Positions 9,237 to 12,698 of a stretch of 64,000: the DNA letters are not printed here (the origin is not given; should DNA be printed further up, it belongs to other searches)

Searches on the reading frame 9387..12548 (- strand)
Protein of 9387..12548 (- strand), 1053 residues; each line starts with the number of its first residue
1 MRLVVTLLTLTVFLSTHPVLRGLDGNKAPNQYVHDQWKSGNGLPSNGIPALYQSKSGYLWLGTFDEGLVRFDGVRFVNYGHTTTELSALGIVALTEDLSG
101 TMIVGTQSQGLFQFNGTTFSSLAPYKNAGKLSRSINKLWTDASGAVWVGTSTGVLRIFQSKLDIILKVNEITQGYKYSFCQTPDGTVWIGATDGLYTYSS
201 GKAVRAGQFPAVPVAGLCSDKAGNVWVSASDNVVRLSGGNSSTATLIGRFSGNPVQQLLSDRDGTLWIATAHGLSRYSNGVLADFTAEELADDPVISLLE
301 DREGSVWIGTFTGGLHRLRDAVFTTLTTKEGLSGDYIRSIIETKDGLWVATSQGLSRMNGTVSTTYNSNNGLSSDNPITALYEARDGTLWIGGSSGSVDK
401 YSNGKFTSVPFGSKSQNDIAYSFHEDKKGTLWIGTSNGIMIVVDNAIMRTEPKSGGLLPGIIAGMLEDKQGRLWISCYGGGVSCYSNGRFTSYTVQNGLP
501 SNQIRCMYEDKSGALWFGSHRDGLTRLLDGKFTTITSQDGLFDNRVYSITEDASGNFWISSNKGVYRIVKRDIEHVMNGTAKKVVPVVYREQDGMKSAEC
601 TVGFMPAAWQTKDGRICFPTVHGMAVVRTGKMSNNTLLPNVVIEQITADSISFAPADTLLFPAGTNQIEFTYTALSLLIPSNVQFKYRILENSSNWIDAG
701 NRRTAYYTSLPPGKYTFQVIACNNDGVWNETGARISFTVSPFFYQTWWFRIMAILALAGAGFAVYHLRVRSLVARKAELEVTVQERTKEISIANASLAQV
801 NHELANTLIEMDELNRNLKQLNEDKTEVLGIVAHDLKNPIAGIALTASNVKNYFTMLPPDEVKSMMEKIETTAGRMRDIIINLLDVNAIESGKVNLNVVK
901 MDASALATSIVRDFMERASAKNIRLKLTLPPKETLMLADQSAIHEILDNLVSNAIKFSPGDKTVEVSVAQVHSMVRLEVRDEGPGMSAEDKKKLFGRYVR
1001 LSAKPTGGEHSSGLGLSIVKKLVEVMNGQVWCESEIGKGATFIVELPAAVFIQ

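Call 52: search_protein_families(library=pfam, proteins=[window:9387-12548:-], max_evalue=0.001)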
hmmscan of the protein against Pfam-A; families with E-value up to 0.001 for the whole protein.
window:9387-12548:- (1053 aa): 10 families
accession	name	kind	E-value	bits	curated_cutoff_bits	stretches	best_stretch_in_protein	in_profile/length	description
PF07494.17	Reg_prop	-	5.8e-57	182.7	20.4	2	498-520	1-23/24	Two component regulator propeller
PF02518.31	HATPase_c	-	9.5e-29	100.5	26.4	1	939-1048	2-109/111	Histidine kinase-, DNA gyrase B-, and HSP90-like ATPase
PF07495.19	Y_Y_Y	-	8.2e-17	61.3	26.6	1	680-739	5-64/65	Y_Y_Y domain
PF00512.31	HisKA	-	3.7e-09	37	26.9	1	825-892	2-66/66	His Kinase A (phospho-acceptor) domain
PF23748.1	Beta-prop_LRRK2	-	8.6e-05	22.1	26.9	0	426-446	282-302/359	LRRK2 beta propeller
PF08450.18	SGL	-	0.00028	21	26.3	0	88-151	42-104/246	SMP-30/Gluconolactonase/LRE-like region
PF13581.12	HATPase_c_2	-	0.00031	21.2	27.4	1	942-1025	35-111/127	Histidine kinase-like ATPase domain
PF24684.1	Vgb_lyase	-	0.00038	19.8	50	0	467-563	20-116/290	Virginiamycin B lyase family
PF14501.12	HATPase_c_5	-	0.00069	19.9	22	0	943-1035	10-91/102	GHKL domain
PF16819.11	DUF5074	-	0.00099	18.7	27.2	0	107-194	115-202/353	Domain of unknown function (DUF5074)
